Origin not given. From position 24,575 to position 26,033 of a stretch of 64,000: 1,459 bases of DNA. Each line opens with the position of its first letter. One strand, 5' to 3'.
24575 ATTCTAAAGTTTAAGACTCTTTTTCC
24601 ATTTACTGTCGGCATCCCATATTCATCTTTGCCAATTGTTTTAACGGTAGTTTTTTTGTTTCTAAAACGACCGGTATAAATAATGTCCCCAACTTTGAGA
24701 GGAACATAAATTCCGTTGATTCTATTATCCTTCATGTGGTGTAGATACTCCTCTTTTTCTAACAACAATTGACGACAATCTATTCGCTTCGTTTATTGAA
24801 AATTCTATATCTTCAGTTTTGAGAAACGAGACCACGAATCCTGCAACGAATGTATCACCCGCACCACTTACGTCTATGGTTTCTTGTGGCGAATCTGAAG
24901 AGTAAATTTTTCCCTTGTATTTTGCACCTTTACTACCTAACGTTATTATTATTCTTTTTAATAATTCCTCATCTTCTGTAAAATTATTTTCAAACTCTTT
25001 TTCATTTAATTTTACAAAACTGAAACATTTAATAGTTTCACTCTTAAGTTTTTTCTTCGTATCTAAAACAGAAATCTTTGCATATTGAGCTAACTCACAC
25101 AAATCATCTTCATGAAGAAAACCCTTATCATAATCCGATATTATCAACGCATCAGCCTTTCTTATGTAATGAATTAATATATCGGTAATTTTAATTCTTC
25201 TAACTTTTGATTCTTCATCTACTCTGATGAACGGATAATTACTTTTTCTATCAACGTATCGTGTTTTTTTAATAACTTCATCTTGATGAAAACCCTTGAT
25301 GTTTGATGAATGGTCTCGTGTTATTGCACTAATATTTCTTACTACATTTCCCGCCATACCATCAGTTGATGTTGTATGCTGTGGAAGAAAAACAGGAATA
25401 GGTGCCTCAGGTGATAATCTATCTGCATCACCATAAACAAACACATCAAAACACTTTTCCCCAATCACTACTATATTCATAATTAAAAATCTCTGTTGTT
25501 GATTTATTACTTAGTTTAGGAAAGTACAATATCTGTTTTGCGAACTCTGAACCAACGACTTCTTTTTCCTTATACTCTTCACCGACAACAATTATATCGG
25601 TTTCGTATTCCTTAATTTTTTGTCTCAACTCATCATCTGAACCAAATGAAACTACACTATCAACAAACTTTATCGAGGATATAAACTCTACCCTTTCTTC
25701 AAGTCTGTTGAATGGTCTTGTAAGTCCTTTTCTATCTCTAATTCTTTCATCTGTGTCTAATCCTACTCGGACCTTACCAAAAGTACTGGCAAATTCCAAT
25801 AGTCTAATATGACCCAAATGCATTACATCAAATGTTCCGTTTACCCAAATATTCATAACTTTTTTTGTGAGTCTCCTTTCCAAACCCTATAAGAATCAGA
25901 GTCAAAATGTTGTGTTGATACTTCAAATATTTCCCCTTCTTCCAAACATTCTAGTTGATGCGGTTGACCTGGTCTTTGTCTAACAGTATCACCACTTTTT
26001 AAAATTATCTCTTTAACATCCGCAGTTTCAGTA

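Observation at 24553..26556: Phage-encoded nucleotide-activated heptose biosynthesis module (split HldE kinase and adenylyltransferase, HAD phosphatase, cupin)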

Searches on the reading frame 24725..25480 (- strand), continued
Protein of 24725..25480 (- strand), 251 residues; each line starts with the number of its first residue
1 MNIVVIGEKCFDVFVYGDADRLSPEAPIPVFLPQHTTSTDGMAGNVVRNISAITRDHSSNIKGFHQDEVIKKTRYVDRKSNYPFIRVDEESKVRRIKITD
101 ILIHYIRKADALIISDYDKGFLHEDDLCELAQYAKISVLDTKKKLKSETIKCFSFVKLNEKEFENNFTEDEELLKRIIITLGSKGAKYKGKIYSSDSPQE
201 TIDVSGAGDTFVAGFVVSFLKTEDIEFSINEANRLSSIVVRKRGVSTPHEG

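Call 42: find_related_loci(query=A2, collection=viral_contigs, flank=10000)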
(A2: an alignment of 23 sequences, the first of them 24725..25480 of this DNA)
Query A2 (251 aa) in viral_contigs; peptide patterns used: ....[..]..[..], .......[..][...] (x = any residue, [..] = any of these).
600 stretches matched a pattern (row limit reached: there are more); 554 encode a relative of the query (tblastn E <= 1e-3); the best 80 are kept; 80 distinct loci.
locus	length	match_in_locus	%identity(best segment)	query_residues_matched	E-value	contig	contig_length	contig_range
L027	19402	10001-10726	53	3-248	9e-82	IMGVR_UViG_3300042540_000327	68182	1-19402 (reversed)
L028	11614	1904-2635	52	3-250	1e-79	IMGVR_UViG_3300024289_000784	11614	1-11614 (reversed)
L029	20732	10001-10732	52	1-248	8e-77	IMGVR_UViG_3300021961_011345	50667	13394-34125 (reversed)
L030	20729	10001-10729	51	3-248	3e-76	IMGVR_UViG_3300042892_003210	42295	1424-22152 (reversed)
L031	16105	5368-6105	51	1-248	4e-76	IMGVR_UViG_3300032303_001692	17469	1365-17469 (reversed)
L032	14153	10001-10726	50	1-248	9e-76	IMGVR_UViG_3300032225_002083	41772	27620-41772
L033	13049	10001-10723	52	3-249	3e-75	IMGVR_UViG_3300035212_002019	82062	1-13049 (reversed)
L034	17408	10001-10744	51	1-248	9e-75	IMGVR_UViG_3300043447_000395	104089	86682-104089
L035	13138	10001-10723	51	3-249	2e-74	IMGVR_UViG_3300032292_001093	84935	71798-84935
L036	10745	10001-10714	49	7-248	4e-74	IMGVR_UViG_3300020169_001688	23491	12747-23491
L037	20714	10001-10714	49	7-248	3e-74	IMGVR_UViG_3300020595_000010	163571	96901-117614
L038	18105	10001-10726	49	3-248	5e-74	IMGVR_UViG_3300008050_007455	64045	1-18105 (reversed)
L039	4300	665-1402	48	1-248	3e-73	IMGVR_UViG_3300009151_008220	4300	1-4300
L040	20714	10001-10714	52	7-248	2e-71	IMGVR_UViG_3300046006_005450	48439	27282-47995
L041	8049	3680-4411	49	1-248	3e-71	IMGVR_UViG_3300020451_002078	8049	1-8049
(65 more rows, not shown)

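Call 50: search_protein_families(library=ncbifam, proteins=[L024:2317-3483:+, L024:3476-3847:+, L024:3840-4577:+, L024:4574-5488:+, L024:5516-7318:-, L024:7320-8324:-, L024:8403-10895:-, L024:1480-2220:-, L024:647-1477:-], max_evalue=0.001)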
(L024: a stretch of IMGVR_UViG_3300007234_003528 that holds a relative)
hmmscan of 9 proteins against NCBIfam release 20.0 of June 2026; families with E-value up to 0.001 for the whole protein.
L024:2317-3483:+ (388 aa): 25 families
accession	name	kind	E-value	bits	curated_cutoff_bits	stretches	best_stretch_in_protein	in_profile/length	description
NF008454.0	PRK11316.1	equivalog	2.7e-80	270.3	521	3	255-386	335-471/475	bifunctional D-glycero-beta-D-manno-heptose-7-phosphate kinase/D-glycero-beta-D-manno-heptose 1-phosphate adenylyltransferase HldE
TIGR02199.1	rfaE_dom_II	equivalog_domain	1.9e-51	173.7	181.5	1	252-387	3-143/144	D-glycero-beta-D-manno-heptose 1-phosphate adenylyltransferase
TIGR02198.1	rfaE_dom_I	equivalog_domain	2e-48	165.2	345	2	61-257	95-312/315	D-glycero-beta-D-manno-heptose-7-phosphate kinase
TIGR02152.1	D_ribokin_bact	equivalog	5e-17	62.2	299.65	1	137-247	169-286/298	ribokinase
TIGR00125.1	cyt_tran_rel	domain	2.9e-16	59.4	27.7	1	263-329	2-65/65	adenylyltransferase/cytidyltransferase family protein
TIGR01518.1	g3p_cytidyltrns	equivalog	4.5e-16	59.1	165.4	1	263-384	1-123/125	glycerol-3-phosphate cytidylyltransferase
TIGR03168.1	1-PFK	subfamily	1.6e-10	40.4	216.4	1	144-261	177-301/305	hexose kinase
TIGR03828.1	pfkB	equivalog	2e-09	36.9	292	1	145-261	178-301/305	1-phosphofructokinase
NF001985.0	PRK00777.1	subfamily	3.8e-09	36.8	104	1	261-323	5-65/157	pantetheine-phosphate adenylyltransferase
NF041134.1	R1P_kin_Thcocales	equivalog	1.1e-08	34.9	500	1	146-256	170-279/291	ADP-dependent ribose-1-phosphate kinase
NF006957.1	PRK09434.1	equivalog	2.6e-08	33.8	450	1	142-243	178-288/302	fructokinase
TIGR04382.1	myo_inos_iolC_N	equivalog_domain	3.5e-08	33.1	300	1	145-245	190-293/309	5-dehydro-2-deoxygluconokinase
NF041164.1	NucKinThplmales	equivalog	8e-08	31.8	450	1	143-256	173-287/295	nucleoside kinase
NF008353.0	PRK11142.1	equivalog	1e-07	31.8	341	1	161-247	201-289/307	ribokinase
NF007321.0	PRK09813.1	equivalog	3.1e-06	26.8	247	1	174-247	188-260/261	fructoselysine 6-kinase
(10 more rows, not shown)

L024:3476-3847:+ (123 aa): 4 families
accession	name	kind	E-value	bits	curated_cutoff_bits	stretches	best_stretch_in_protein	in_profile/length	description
TIGR04366.1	cupin_WbuC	subfamily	1.1e-06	28.5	42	1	21-104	29-115/132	WbuC family cupin fold metalloprotein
TIGR03404.1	bicupin_oxalic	subfamily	6e-06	25.6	254.2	1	36-100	77-139/367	bicupin, oxalate decarboxylase family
NF009763.0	PRK13264.1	equivalog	9e-05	22.5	220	1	36-112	43-119/178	3-hydroxyanthranilate 3,4-dioxygenase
TIGR01479.1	GMP_PMI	equivalog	0.00094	18.1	372.95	0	8-66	358-415/467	mannose-1-phosphate guanylyltransferase/mannose-6-phosphate isomerase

L024:3840-4577:+ (245 aa): 12 families
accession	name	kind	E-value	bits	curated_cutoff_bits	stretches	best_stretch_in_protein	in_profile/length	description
NF006506.0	PRK08942.1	equivalog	1.1e-33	116.3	178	1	66-244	4-176/182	D-glycero-beta-D-manno-heptose 1,7-bisphosphate 7-phosphatase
TIGR01662.1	HAD-SF-IIIA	subfamily_domain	9.5e-24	84.1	44.6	1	67-209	2-139/141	HAD-IIIA family hydrolase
TIGR01656.1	Histidinol-ppas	subfamily_domain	2.7e-22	79.3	84.15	1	68-208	3-146/149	histidinol-phosphate phosphatase domain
TIGR00213.1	GmhB_yaeD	subfamily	9.9e-19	67.7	149.6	1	68-211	4-153/176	D-glycero-beta-D-manno-heptose 1,7-bisphosphate 7-phosphatase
NF050049.1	HBPPhtaseGmhB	domain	4.1e-15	56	250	1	68-225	6-159/171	D-glycero-alpha-D-manno-heptose-1,7-bisphosphate 7-phosphatase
NF003937.0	PRK05446.1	equivalog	4.7e-15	55.5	443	1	66-208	4-148/355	bifunctional histidinol-phosphatase/imidazoleglycerol-phosphate dehydratase HisB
NF005264.0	PRK06769.1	equivalog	1.7e-14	54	217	1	68-221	7-150/175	HAD-IIIA family hydrolase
TIGR01261.1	hisB_Nterm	equivalog_domain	1.4e-13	50.7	140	1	66-204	2-142/161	histidinol-phosphatase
TIGR01460.1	HAD-SF-IIA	subfamily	6.6e-07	29.3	100.15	0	90-131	13-53/246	HAD-IIA family hydrolase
TIGR01664.1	DNA-3'-Pase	equivalog_domain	4.6e-05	23.4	107.65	1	67-194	15-139/167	DNA 3'-phosphatase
NF053752.1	TK1734_fam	exception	0.00015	21.1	475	0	164-219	185-237/260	2-phosphoglycolate phosphatase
TIGR01549.1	HAD-SF-IA-v1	subfamily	0.00089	19.7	23.3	0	159-201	107-148/149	HAD-IA family hydrolase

L024:4574-5488:+ (304 aa): 16 families
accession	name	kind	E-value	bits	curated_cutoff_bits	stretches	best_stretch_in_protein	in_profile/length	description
TIGR02197.1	heptose_epim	equivalog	2.1e-87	293.2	274.6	1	4-301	2-304/316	ADP-glyceromanno-heptose 6-epimerase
NF008360.0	PRK11150.1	equivalog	8.1e-77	258.5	452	1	2-301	1-297/310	ADP-glyceromanno-heptose 6-epimerase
TIGR01179.1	galE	equivalog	1e-25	90.3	262.3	1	3-262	2-278/332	UDP-glucose 4-epimerase GalE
TIGR01181.1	dTDP_gluc_dehyt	equivalog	1.7e-19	70.1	365.1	2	104-268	115-270/321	dTDP-glucose 4,6-dehydratase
TIGR04180.1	EDH_00030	hypoth_equivalog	5e-16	58.6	475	1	112-265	119-262/297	NAD-dependent 4,6-dehydratase LegB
NF011728.1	PRK15181.1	equivalog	1.5e-15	57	760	1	3-258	18-281/348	Vi polysaccharide biosynthesis UDP-N-acetylglucosaminuronic acid C-4 epimerase TviC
NF007956.0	PRK10675.1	subfamily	3.3e-13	49.5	394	1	1-178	1-184/338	UDP-glucose 4-epimerase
NF007582.0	PRK10217.1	equivalog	1.8e-09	37.2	698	1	3-54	4-55/355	dTDP-glucose 4,6-dehydratase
NF047922.1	GDPFucSynFcl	equivalog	1.8e-08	34.2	500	1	5-257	7-251/308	GDP-L-fucose synthase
NF043036.1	ErythonDh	equivalog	4.7e-08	32.6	325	1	1-146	1-156/321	D-erythronate dehydrogenase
NF007490.0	PRK10084.1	subfamily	8.8e-07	28.2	649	0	1-56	1-56/361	dTDP-glucose 4,6-dehydratase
TIGR03466.1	HpnA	hypoth_equivalog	8.1e-06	24.9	367.65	1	2-156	2-158/327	hopanoid-associated sugar epimerase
NF047837.1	UDPAcbARedWbcJ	equivalog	6.5e-05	22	500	0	136-234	100-189/372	UDP-2-acetamido-2,6-beta-L-arabino-hexul-4-ose reductase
TIGR01777.1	yfcH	hypoth_equivalog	7.3e-05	22.5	207.35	0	214-267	196-250/292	TIGR01777 family oxidoreductase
NF052578.1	StrlDmthSdmBMthl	equivalog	0.00012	21.9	600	0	1-126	1-125/328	sterol demethylase protein SdmB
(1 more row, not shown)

L024:5516-7318:- (600 aa): 1 family
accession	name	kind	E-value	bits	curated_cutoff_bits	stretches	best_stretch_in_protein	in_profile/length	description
NF041651.1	nodul_NodU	equivalog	1.1e-39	136.7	1000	1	293-541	291-527/556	nodulation protein NodU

L024:7320-8324:- (334 aa): 1 family
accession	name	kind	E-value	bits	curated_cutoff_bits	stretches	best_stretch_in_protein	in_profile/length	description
TIGR02201.1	heptsyl_trn_III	equivalog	0.00039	19.6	170.2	1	227-267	250-290/344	putative lipopolysaccharide heptosyltransferase III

L024:8403-10895:- (830 aa): 0 families

L024:1480-2220:- (246 aa): 0 families

L024:647-1477:- (276 aa): 0 families

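Call 80: search_protein_families(library=pfam, proteins=[L024:7320-8324:-, L001:3690-4802:+, L027:6842-7729:+, L024:8403-10895:-], max_evalue=0.05)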
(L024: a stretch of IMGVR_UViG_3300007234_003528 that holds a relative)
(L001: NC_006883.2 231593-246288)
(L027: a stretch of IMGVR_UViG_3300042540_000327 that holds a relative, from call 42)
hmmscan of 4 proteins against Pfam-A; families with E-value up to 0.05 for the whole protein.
L024:7320-8324:- (334 aa): 1 family
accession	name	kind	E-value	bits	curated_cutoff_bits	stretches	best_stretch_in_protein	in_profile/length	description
PF01075.23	Glyco_transf_9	-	0.034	13.9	22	0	225-267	171-213/247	Glycosyltransferase family 9 (heptosyltransferase)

L001:3690-4802:+ (370 aa): 1 family
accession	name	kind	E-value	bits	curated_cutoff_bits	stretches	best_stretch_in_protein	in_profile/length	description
PF01075.23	Glyco_transf_9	-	0.011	15.4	22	1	201-255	172-225/247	Glycosyltransferase family 9 (heptosyltransferase)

L027:6842-7729:+ (296 aa): 0 families

L024:8403-10895:- (830 aa): 0 families

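Call 82: list_cluster_members(proteins=[window:24725-25480:-, window:25446-25856:-, window:25853-26245:-, window:26224-26556:-])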
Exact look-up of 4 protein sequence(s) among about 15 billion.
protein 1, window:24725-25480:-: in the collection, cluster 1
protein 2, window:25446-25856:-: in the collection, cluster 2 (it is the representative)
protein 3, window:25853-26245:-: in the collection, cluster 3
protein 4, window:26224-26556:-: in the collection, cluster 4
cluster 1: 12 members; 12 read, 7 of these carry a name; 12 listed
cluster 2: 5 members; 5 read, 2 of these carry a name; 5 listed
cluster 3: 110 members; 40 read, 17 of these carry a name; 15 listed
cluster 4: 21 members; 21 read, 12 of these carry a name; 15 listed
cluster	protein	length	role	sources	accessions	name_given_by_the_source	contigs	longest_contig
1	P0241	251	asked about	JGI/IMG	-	D-beta-D-heptose 7-phosphate kinase/D-beta-D-heptose 1-phosphate adenosyltransferase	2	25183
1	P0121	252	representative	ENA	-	-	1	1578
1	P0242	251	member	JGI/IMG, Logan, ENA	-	D-beta-D-heptose 7-phosphate kinase/D-beta-D-heptose 1-phosphate adenosyltransferase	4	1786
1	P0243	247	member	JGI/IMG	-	D-beta-D-heptose 7-phosphate kinase/D-beta-D-heptose 1-phosphate adenosyltransferase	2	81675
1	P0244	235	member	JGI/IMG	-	bifunctional ADP-heptose synthase (sugar kinase/adenylyltransferase)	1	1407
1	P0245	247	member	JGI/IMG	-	D-beta-D-heptose 7-phosphate kinase/D-beta-D-heptose 1-phosphate adenosyltransferase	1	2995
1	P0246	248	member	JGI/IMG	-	D-beta-D-heptose 7-phosphate kinase/D-beta-D-heptose 1-phosphate adenosyltransferase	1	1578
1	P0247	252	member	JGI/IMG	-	D-beta-D-heptose 7-phosphate kinase/D-beta-D-heptose 1-phosphate adenosyltransferase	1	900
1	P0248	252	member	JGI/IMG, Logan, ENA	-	-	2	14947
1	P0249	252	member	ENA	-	-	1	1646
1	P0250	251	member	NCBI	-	-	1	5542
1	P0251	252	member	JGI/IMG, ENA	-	-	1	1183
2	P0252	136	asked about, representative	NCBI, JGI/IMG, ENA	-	cytidyltransferase-like protein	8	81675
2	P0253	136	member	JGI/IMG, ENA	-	D-beta-D-heptose 7-phosphate kinase/D-beta-D-heptose 1-phosphate adenosyltransferase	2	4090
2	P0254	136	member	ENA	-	-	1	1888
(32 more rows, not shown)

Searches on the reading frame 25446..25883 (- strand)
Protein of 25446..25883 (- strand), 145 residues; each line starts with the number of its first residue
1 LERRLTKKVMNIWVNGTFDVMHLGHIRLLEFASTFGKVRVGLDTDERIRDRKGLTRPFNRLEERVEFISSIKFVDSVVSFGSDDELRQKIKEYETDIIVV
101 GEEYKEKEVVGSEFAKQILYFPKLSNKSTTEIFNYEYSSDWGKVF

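Call 3: search_protein_families(library=pfam, proteins=[window:25446-25883:-], max_evalue=0.1)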
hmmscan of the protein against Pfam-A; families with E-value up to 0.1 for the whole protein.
window:25446-25883:- (145 aa): 2 families
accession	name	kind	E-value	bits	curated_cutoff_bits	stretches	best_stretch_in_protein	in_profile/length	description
PF01467.32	CTP_transf_like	-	2.2e-13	51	21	1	14-106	2-92/133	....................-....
PF06574.18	FAD_syn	-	0.013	15.8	27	0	15-34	12-31/158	FAD synthetase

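Call 4: search_protein_families(library=ncbifam, proteins=[window:25446-25883:-], max_evalue=0.1)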
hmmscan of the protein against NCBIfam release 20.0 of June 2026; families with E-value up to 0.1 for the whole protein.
window:25446-25883:- (145 aa): 13 families
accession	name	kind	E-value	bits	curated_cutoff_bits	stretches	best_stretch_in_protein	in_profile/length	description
TIGR02199.1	rfaE_dom_II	equivalog_domain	5.2e-24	84.7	181.5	1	12-133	14-139/144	D-glycero-beta-D-manno-heptose 1-phosphate adenylyltransferase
NF008454.0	PRK11316.1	equivalog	1.2e-19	70.3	521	1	12-115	343-446/475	bifunctional D-glycero-beta-D-manno-heptose-7-phosphate kinase/D-glycero-beta-D-manno-heptose 1-phosphate adenylyltransferase HldE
TIGR01518.1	g3p_cytidyltrns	equivalog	8e-19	68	165.4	1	13-132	2-121/125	glycerol-3-phosphate cytidylyltransferase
NF001985.0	PRK00777.1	subfamily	1.8e-13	50.9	104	1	7-106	2-103/157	pantetheine-phosphate adenylyltransferase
TIGR00125.1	cyt_tran_rel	domain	5.2e-12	45.8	27.7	1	12-76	2-64/65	adenylyltransferase/cytidyltransferase family protein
NF041124.1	CoaD_Thcocales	equivalog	1e-07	32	290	1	7-110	2-109/156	phosphopantetheine adenylyltransferase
NF002250.0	PRK01170.1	subfamily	3.2e-07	30.1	489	1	12-104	3-95/322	bifunctional pantetheine-phosphate adenylyltransferase/NTP phosphatase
NF005518.0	PRK07143.1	equivalog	2e-05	24.2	232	1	5-105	11-120/281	hypothetical protein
NF004162.0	PRK05627.1-5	equivalog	0.00015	21.3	241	1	16-104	20-120/304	bifunctional riboflavin kinase/FAD synthetase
NF045965.1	RibF_rel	equivalog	0.0015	18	200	1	10-73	13-83/279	FAD synthase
TIGR01510.1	coaD_prev_kdtB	equivalog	0.02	14.9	103.3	1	15-69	5-60/155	pantetheine-phosphate adenylyltransferase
NF004158.0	PRK05627.1-1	equivalog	0.025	14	396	0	6-34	13-41/304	bifunctional riboflavin kinase/FAD synthetase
NF009778.0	PRK13278.1-1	equivalog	0.043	12.8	570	1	62-118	50-105/356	formate--phosphoribosylaminoimidazolecarboxamide ligase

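Call 5: search_protein_families(library=phrogs, proteins=[window:25446-25883:-], max_evalue=0.01)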
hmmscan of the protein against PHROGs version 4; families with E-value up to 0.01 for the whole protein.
window:25446-25883:- (145 aa): 4 families
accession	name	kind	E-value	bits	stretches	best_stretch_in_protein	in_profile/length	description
phrog_7878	-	other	1.3e-36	126.6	1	11-132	3-124/131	bifunctional heptose 7-phosphate kinase/heptose 1-phosphate adenyltransferase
phrog_21127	-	DNA, RNA and nucleotide metabolism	4.7e-12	46.6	1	68-132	2-66/73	nucleotidyltransferase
phrog_22094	-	unknown function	6.7e-08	33.4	1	98-131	1-34/42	-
phrog_3462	-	moron, auxiliary metabolic gene and host takeover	0.0025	18.1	1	13-80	6-75/346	nicotinamide-nucleotide adenylyltransferase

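Call 24: search_solved_structures(query=window:25446-25883:-, max_evalue=0.001, show_alignments=3)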
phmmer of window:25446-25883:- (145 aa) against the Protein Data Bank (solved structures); distinct sequences matched with E-value up to 0.001: 10.
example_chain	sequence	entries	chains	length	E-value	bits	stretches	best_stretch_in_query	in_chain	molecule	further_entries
3elb_A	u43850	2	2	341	8.9e-17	64.7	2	8-103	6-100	Ethanolamine-phosphate cytidylyltransferase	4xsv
1coz_A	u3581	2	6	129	3e-12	50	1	13-132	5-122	PROTEIN (GLYCEROL-3-PHOSPHATE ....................) | glycerol-3-phosphate cytidylyltransferase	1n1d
5x9q_A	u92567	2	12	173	6e-10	42.6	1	12-107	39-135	Putative cytidylyltransferase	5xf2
2b7l_A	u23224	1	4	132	2.8e-09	40.4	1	13-140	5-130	glycerol-3-phosphate cytidylyltransferase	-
3glv_A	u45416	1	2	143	5.7e-07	33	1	11-108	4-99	Lipopolysaccharide core biosynthesis protein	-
5x3d_A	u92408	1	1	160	7.4e-06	29.4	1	12-105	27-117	Phosphoenolpyruvate phosphomutase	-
9hsm_A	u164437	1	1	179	7.4e-06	29.3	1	8-81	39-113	choline-phosphate cytidylyltransferase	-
9hsg_A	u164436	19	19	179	7.4e-06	29.3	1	8-81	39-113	choline-phosphate cytidylyltransferase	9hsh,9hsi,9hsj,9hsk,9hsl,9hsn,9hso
4zcp_A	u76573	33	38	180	7.5e-06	29.3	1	8-81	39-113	Cholinephosphate cytidylyltransferase | Choline-phosphate cytidylyltransferase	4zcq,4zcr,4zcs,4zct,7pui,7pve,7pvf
4mvd_B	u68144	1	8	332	0.00061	23.1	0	9-80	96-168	Choline-phosphate cytidylyltransferase A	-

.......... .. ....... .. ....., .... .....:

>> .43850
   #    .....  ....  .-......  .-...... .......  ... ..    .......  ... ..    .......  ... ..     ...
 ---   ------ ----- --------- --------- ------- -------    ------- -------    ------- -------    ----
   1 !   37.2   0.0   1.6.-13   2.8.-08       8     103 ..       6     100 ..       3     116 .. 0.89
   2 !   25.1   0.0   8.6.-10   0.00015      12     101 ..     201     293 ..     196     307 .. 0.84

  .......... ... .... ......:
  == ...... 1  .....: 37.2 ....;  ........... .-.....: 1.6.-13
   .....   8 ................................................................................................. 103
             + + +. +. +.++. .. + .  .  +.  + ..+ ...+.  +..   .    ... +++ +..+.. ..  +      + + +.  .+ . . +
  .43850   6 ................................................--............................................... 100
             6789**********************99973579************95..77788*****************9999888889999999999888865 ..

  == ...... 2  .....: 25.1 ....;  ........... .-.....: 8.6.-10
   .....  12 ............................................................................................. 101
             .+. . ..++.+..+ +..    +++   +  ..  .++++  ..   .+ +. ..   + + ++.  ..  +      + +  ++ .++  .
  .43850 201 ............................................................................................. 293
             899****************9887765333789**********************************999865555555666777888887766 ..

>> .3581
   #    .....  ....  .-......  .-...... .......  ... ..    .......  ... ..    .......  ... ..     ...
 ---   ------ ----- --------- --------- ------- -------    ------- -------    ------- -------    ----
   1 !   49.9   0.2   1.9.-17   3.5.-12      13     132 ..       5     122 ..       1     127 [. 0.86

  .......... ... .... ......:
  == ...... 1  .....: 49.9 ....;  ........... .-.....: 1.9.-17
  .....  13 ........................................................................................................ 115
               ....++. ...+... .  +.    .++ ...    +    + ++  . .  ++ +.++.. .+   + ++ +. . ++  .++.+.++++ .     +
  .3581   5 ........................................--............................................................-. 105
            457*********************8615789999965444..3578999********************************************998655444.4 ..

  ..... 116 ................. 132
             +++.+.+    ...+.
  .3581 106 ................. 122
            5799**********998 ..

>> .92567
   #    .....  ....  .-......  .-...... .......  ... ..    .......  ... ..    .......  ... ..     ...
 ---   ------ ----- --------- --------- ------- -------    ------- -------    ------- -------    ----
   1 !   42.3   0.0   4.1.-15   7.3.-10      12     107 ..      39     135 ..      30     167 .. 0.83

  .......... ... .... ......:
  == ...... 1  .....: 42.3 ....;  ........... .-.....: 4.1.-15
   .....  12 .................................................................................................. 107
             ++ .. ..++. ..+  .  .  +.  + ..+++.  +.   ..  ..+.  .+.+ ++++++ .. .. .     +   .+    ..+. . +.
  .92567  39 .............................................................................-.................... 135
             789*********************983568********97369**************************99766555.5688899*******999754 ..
